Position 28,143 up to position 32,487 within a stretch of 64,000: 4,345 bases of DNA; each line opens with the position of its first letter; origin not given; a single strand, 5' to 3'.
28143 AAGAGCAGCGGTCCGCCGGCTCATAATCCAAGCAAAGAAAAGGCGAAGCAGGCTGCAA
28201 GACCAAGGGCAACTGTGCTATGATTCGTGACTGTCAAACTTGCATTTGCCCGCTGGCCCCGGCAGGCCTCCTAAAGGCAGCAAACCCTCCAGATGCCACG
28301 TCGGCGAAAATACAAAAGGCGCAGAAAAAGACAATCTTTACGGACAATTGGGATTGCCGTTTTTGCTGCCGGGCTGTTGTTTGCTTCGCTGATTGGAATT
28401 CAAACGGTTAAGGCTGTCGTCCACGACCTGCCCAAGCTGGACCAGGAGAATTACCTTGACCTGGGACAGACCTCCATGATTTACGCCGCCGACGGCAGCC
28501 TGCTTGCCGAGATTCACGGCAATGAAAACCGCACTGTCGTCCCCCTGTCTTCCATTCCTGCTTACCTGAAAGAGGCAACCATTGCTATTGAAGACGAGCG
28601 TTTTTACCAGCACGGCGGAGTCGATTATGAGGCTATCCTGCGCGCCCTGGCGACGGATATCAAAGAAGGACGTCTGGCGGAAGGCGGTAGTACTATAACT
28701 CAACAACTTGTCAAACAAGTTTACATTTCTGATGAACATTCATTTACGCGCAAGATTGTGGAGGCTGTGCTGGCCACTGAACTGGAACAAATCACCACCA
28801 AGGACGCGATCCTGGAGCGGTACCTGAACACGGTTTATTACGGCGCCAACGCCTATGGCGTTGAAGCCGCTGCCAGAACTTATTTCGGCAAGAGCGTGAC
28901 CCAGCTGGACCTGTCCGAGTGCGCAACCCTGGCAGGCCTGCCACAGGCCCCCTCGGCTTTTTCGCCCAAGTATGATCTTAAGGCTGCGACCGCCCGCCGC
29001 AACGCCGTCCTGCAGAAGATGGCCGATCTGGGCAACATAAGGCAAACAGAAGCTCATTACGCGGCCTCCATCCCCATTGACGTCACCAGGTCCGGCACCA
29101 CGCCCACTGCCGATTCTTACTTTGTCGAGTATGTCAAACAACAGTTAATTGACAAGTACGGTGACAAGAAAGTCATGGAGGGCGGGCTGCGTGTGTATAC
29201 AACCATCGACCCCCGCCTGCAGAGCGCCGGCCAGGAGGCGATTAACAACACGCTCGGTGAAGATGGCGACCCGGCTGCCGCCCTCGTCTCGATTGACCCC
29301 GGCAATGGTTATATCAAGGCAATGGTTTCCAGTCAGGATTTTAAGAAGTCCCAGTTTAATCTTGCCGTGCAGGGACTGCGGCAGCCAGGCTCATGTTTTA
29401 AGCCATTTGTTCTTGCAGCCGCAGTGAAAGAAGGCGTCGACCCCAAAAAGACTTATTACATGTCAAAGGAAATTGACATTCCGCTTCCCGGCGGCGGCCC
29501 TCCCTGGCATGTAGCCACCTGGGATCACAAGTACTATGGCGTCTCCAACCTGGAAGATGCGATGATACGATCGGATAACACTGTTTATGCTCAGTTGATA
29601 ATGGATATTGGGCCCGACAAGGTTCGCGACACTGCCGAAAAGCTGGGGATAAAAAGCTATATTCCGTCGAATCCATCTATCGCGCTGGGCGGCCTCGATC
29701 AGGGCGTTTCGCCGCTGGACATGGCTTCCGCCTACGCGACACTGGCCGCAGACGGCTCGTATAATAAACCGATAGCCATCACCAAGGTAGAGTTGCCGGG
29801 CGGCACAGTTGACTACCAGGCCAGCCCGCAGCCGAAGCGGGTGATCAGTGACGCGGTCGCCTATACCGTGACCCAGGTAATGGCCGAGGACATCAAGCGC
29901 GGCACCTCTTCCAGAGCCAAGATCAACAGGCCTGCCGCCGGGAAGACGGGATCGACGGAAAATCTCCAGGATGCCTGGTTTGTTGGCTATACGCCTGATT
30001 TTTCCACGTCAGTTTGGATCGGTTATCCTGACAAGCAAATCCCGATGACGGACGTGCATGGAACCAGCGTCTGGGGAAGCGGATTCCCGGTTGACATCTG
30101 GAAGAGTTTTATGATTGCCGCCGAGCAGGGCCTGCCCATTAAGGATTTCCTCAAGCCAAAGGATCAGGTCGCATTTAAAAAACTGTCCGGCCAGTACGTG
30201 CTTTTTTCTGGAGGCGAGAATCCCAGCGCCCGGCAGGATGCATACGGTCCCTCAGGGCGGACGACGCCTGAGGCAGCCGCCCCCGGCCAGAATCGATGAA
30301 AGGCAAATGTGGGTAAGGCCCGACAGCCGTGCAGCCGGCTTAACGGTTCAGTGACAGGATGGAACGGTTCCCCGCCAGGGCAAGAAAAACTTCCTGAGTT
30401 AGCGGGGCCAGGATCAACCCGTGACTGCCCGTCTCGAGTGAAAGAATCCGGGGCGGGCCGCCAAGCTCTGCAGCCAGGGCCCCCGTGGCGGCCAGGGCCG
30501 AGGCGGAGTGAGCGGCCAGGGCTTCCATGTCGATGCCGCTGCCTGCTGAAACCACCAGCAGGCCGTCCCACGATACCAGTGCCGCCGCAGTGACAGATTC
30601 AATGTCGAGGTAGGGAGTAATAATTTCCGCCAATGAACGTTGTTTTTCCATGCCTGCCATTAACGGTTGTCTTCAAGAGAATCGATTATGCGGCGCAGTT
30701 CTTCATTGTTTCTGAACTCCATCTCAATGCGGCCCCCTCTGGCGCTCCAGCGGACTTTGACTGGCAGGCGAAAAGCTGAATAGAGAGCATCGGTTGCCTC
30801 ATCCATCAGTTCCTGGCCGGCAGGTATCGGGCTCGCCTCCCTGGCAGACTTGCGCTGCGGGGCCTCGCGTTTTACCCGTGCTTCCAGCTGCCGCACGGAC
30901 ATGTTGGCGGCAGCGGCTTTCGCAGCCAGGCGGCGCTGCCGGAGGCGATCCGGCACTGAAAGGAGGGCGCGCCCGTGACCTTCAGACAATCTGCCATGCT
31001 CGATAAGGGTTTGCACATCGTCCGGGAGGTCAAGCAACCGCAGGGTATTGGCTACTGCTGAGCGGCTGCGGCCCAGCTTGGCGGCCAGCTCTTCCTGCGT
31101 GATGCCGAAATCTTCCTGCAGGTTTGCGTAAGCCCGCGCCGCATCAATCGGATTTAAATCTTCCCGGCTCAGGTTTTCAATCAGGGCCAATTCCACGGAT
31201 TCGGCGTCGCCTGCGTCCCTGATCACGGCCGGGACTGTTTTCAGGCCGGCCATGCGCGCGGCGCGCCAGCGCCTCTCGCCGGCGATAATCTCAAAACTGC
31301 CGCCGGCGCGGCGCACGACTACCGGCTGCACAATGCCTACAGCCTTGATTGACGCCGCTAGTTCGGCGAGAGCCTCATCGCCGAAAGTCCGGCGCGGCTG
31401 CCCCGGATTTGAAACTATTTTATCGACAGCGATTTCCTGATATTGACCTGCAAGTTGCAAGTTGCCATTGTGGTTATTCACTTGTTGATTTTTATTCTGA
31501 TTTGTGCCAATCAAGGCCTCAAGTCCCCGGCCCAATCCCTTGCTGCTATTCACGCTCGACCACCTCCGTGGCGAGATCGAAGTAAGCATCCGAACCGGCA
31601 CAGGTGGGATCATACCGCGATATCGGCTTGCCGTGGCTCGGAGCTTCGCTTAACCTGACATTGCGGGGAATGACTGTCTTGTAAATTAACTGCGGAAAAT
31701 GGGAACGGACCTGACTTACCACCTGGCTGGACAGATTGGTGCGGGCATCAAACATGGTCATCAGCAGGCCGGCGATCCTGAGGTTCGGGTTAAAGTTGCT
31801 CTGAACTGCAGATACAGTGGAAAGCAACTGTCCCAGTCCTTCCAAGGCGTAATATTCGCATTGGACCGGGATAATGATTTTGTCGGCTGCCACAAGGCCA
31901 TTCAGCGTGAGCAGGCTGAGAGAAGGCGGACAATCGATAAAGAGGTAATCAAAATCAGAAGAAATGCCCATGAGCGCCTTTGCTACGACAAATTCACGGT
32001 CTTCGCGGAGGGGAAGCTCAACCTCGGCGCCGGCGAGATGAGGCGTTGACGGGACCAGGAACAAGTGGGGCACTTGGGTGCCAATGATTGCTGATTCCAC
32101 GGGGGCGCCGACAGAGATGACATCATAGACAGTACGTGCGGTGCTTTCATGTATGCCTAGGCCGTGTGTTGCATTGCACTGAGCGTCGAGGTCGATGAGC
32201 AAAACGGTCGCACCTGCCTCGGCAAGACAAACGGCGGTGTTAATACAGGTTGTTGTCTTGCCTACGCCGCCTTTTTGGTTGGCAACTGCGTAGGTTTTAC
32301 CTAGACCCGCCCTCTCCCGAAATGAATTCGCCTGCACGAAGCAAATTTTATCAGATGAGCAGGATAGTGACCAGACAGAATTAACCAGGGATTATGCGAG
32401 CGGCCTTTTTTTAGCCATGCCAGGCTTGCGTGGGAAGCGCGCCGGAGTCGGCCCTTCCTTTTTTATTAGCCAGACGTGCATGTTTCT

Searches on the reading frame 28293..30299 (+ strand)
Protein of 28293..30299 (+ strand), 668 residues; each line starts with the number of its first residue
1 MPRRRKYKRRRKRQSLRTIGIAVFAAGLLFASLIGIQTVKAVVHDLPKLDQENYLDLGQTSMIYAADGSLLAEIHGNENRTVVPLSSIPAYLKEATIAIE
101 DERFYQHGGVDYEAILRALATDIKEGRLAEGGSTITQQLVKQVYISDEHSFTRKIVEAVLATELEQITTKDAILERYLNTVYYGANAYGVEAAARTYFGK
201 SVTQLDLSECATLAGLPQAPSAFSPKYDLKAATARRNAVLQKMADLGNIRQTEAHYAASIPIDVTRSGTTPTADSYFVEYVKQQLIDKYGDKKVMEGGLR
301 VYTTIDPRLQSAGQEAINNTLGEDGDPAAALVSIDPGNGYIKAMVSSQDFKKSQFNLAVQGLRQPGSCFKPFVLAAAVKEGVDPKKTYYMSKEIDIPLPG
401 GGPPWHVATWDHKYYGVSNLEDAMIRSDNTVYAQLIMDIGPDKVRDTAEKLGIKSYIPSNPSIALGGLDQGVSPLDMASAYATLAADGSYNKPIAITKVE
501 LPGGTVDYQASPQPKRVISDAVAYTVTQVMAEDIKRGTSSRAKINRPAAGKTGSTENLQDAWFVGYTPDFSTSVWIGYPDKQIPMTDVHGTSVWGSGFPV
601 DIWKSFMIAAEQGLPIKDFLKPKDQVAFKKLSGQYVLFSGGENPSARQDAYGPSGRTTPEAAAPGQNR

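Call 4: search_protein_families(library=ncbifam, proteins=[window:28293-30299:+])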
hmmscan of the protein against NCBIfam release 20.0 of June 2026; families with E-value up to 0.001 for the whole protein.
window:28293-30299:+ (668 aa): 18 families
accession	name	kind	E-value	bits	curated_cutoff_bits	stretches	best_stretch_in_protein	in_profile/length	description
TIGR02074.1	PBP_1a_fam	subfamily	1e-166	555.9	508.75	1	79-611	1-533/535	PBP1A family penicillin-binding protein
NF051885.1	tranpepglycosPbpC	equivalog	4.9e-154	514.3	900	1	13-625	7-608/632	multimodular transpeptidase-transglycosylase PbpC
TIGR02071.1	PBP_1b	equivalog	1.2e-108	364.2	717.75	1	73-609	138-681/729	penicillin-binding protein 1B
NF008643.0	PRK11636.1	equivalog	3.5e-102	343.1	1263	3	40-320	27-306/850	peptidoglycan glycosyltransferase/peptidoglycan DD-transpeptidase MrcA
NF038272.1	strep_PBP1A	exception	4.8e-86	289.5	1075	1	21-556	12-560/658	penicillin-binding protein PBP1A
NF038276.1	strep_PBP2A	exception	9.6e-86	288.6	1100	1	21-580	45-610/716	penicillin-binding protein PBP2A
TIGR02073.1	PBP_1c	equivalog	1e-85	288.8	494.2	1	61-592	12-530/728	penicillin-binding protein 1C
NF007061.0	PRK09506.1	equivalog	3e-85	286.6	1120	1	76-591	207-732/825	bifunctional glycosyl transferase/transpeptidase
NF011423.0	PRK14850.1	equivalog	3.9e-73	247.1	1275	1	77-582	154-671/764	penicillin-binding protein 1b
NF038274.1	strep_PBP1B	exception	4.4e-64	217.1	1225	2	55-227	57-234/745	penicillin-binding protein PBP1B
NF008414.0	PRK11240.1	equivalog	2e-51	175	1121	1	85-582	69-542/774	peptidoglycan glycosyltransferase PbpC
TIGR02070.1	mono_pep_trsgly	equivalog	2e-40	138.7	182.65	1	80-246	55-221/224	monofunctional biosynthetic peptidoglycan transglycosylase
NF010008.0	PRK13481.1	equivalog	9.7e-39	133.3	270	1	78-253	78-259/269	glycosyltransferase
TIGR03423.1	pbp2_mrdA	equivalog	1.3e-28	100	455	3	350-455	292-392/593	penicillin-binding protein 2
TIGR02214.1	spoVD_pbp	equivalog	6.4e-12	44.6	688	1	297-452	209-369/636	stage V sporulation protein D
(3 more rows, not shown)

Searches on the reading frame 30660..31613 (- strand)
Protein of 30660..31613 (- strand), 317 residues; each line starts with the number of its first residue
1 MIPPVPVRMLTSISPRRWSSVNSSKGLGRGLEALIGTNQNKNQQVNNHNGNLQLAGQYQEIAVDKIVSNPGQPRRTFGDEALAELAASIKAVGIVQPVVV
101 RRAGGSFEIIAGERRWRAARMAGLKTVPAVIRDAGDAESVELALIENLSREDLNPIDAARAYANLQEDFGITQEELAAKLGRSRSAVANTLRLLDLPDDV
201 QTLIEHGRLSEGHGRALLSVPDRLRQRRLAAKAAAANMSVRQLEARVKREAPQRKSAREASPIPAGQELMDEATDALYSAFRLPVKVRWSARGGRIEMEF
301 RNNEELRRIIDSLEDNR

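Call 4: search_protein_families(library=ncbifam, proteins=[window:30660-31613:-])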
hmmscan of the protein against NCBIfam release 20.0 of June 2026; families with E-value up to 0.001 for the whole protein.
window:30660-31613:- (317 aa): 7 families
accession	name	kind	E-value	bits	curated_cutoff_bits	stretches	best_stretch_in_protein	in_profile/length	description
TIGR04285.1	nucleoid_noc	exception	1.3e-70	237.7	315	1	58-257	2-201/255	nucleoid occlusion protein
TIGR00180.1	parB_part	domain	1e-56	191.6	58.45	1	55-233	2-185/186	ParB/RepB/Spo0J family partition protein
TIGR03734.1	PRTRC_parB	hypoth_equivalog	6.9e-31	107.4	278.6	1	72-255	7-194/555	PRTRC system ParB family protein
NF010406.0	PRK13832.1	subfamily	8.5e-20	70.8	640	1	66-194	12-142/578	plasmid partitioning protein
TIGR03454.1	partition_RepB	equivalog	4.9e-15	55.7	201.5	1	25-204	31-212/325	plasmid partitioning protein RepB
NF010440.0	PRK13866.1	equivalog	7.7e-08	31.8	522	1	79-204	87-214/336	plasmid partitioning protein RepB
NF053625.1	SerKinSerKArch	equivalog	0.0003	20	380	1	61-136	19-92/244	ADP-dependent L-serine kinase SerK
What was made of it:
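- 30660..31613 (-): parB (spo0J), the CTP-dependent clamp proposed to bind this parS (the longest ORF; the true start may lie a little downstream). TIGR00180 at 191.6 bits (cutoff 58); the Noc model scores below its cutoff (call 4).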

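Call 21: search_solved_structures(query=window:30660-31613:-, show_alignments=4, max_evalue=1e-10)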
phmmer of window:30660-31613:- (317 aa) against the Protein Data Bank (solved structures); distinct sequences matched with E-value up to 1e-10: 13.
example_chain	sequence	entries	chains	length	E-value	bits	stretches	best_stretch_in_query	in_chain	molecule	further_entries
7bnk_A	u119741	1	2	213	1.3e-53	185.6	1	61-262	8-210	ParB family protein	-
6sdk_A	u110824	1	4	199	4e-53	184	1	59-248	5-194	Stage 0 sporulation protein J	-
7bnr_A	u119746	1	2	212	9.8e-53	182.7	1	61-262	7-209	ParB family protein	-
7o0n_A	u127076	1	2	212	1e-52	182.6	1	61-262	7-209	ParB family protein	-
6t1f_A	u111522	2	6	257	5.3e-49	170.5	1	24-259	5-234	Chromosome-partitioning protein ParB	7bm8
1vz0_A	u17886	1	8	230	4.2e-48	167.5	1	63-259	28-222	Chromosome-partitioning protein Spo0J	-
7ng0_A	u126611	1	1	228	9e-48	166.4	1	59-256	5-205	Nucleoid occlusion protein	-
7nfu_A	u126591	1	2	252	1.3e-47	165.9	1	57-256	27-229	Nucleoid occlusion protein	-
7ol9_A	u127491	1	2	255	6.2e-45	157.1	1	44-255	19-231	Nucleoid occlusion protein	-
4umk_A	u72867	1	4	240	4.3e-42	147.8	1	25-245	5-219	PROBABLE CHROMOSOME-PARTITIONING PROTEIN PARB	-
6s6h_A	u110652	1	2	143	5.2e-21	78.6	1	140-259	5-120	Chromosome-partitioning protein ParB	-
6y93_A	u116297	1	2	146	1.1e-19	74.2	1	138-255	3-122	Nucleoid occlusion protein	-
8qa8_A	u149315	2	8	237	2.9e-14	56.4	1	60-210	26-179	Transcriptional repressor protein KorB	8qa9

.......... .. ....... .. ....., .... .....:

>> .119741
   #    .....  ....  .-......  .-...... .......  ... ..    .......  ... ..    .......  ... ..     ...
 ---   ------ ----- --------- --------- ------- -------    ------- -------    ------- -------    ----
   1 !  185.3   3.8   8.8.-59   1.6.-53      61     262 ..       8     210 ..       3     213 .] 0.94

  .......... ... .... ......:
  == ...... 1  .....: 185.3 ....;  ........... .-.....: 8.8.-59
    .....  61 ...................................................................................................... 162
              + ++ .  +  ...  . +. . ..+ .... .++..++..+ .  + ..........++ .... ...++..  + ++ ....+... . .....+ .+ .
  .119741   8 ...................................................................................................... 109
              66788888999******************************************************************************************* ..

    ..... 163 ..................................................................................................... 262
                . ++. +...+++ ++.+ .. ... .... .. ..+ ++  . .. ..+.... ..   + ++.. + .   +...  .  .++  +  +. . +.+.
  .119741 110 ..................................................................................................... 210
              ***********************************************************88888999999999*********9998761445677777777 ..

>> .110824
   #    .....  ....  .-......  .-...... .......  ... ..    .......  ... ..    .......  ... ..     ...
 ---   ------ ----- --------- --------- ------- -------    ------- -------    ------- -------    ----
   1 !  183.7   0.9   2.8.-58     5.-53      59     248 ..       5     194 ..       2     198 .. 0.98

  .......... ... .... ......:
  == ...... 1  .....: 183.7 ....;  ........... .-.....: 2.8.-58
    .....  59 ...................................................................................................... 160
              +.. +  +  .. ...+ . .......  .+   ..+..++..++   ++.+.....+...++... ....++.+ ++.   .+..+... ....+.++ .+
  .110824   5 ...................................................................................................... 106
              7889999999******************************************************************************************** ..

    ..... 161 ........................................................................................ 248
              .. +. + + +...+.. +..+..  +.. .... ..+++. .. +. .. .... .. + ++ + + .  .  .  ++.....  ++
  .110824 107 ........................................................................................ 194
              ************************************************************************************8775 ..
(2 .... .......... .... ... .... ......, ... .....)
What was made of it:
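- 30660..31613 (-): Best PDB relatives are the ParB/Spo0J proteins of Myxococcus, Bacillus, Caulobacter and Thermus (call 21). It carries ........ and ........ (call 21).
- On ParB/Spo0J CTPase clamp (the protein partner): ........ and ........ are aligned with the same motifs in Myxococcus ParB (7bnk) and B. subtilis Spo0J (6sdk) (call 21).
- Closest known: Chromosomal parS sites of Bacillus subtilis. Same: The ParB here aligns with Spo0J (PDB 6sdk, E = 4e-53) and shares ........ and the HTH (call 21).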

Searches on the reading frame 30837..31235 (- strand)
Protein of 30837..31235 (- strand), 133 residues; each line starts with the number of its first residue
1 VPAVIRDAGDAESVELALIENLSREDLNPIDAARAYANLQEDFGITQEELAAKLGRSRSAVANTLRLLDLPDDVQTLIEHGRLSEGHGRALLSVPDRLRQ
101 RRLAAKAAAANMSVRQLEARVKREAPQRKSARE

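Call 26: search_solved_structures(query=window:30837-31235:-, show_alignments=5, max_evalue=0.00001)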
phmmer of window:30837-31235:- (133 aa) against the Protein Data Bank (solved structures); distinct sequences matched with E-value up to 0.00001: 12.
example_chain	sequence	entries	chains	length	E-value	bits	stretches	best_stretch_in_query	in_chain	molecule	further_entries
7bnr_A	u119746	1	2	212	1.4e-30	109.1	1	1-125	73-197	ParB family protein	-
7o0n_A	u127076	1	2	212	1.4e-30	109.1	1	1-125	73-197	ParB family protein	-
7bnk_A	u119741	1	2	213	1.4e-30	109.1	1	1-125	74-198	ParB family protein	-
6sdk_A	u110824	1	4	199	1.2e-29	106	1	1-122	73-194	Stage 0 sporulation protein J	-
1vz0_A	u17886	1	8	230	9.9e-27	96.7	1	1-128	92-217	Chromosome-partitioning protein Spo0J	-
7ng0_A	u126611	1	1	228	1.1e-25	93.4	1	1-129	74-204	Nucleoid occlusion protein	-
7nfu_A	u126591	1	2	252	1.3e-25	93.1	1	1-129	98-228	Nucleoid occlusion protein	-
7ol9_A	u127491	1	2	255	3.2e-24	88.6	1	1-126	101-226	Nucleoid occlusion protein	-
6t1f_A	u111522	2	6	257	4.4e-23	84.9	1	1-128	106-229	Chromosome-partitioning protein ParB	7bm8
6s6h_A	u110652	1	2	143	1.3e-21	80.2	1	14-128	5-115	Chromosome-partitioning protein ParB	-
6y93_A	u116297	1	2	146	1.8e-20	76.5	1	12-127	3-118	Nucleoid occlusion protein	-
4umk_A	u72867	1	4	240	5.1e-19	71.8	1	3-119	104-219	PROBABLE CHROMOSOME-PARTITIONING PROTEIN PARB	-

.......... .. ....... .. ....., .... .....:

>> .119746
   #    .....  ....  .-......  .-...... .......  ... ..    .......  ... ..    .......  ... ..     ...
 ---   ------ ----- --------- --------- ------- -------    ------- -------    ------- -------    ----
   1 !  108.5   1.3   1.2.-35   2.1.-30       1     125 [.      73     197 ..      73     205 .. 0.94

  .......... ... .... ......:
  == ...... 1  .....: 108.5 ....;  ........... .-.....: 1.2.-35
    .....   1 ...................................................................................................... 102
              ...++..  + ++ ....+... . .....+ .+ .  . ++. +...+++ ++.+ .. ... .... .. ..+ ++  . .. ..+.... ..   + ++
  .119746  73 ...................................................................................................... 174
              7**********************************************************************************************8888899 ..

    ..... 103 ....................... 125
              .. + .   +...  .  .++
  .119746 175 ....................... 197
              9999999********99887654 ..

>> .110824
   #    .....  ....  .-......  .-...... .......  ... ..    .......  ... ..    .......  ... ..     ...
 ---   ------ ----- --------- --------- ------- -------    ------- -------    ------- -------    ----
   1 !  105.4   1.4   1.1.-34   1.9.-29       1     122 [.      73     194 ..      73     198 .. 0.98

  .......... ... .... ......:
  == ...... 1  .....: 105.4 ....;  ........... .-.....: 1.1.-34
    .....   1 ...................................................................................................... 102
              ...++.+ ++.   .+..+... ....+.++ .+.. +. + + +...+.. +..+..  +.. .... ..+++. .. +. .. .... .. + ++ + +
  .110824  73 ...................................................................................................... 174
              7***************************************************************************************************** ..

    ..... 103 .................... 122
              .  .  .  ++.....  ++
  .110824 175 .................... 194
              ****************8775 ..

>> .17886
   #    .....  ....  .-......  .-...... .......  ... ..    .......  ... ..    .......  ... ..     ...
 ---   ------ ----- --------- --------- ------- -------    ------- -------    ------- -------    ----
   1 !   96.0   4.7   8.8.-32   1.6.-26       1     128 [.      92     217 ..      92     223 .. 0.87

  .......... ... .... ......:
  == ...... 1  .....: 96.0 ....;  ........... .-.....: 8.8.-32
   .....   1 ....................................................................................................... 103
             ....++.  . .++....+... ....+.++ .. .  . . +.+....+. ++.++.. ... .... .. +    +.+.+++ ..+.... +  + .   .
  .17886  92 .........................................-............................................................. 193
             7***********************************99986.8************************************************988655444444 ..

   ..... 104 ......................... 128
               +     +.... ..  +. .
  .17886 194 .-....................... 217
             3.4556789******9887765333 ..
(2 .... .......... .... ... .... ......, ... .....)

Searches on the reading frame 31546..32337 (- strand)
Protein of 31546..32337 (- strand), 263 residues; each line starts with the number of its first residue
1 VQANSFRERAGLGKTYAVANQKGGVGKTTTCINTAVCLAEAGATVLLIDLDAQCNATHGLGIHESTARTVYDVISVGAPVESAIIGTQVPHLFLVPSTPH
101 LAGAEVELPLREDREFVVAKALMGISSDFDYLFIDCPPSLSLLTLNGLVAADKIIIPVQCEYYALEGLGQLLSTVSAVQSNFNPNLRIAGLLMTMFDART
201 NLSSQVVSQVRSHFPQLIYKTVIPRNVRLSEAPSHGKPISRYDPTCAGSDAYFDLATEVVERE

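Call 4: search_protein_families(library=ncbifam, proteins=[window:31546-32337:-])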
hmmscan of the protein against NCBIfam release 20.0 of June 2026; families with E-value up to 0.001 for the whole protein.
window:31546-32337:- (263 aa): 22 families
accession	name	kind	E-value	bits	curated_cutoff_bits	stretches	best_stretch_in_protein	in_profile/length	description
NF041546.1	ParA_partition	equivalog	2.3e-27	95.9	180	2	16-74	2-59/203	ParA family partition ATPase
TIGR03453.1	partition_RepA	equivalog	7.7e-24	84.2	348.45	1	15-232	106-343/387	plasmid partitioning protein RepA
NF041283.1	PrgP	equivalog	6.3e-23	81.5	400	1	14-236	3-235/297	ParA superfamily DNA segregation protein PrgP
TIGR01969.1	minD_arch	subfamily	1e-20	74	201.75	1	17-261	4-232/251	cell division ATPase MinD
TIGR01968.1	minD_bact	equivalog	3.1e-17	62.8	212.9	1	17-259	5-236/261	septum site-determining protein MinD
NF010443.0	PRK13869.1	subfamily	8.8e-17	61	446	1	15-174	123-297/405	plasmid-partitioning protein RepA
NF010259.0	PRK13705.1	equivalog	3.7e-13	49.2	725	1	15-223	108-332/388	plasmid-partitioning protein SopA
TIGR03371.1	cellulose_yhjQ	equivalog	6.1e-13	48.8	157.85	1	17-257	5-239/246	cellulose biosynthesis protein BcsQ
TIGR01007.1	eps_fam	subfamily_domain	2e-11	43.8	108.05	1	14-138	18-137/204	polysaccharide biosynthesis tyrosine autokinase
TIGR01287.1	nifH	equivalog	4.7e-09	35.9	394.35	1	21-74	7-59/275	nitrogenase iron protein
TIGR03018.1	pepcterm_TyrKin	hypoth_equivalog_domain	7.3e-09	35.2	230.65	1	12-159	34-180/207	XrtA-associated tyrosine autokinase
NF008079.0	PRK10818.1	equivalog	7.1e-08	32.1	508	1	17-178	6-163/270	septum site-determining protein MinD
NF041136.1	MrpORP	equivalog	1.9e-07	30.7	450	1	14-64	6-57/365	iron-sulfur cluster carrier protein MrpORP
NF047398.1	AAA_KGGVGR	domain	3.7e-07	30.6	90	1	17-51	6-40/190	KGGVGR-motif variant AAA ATPase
NF009701.0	PRK13230.1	subfamily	3.7e-07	29.5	350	1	21-74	8-60/291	nitrogenase reductase-like protein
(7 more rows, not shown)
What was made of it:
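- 31546..32337 (-): parA (soj), the ParA-family partition ATPase. ParA/MinD-family hits (call 4).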
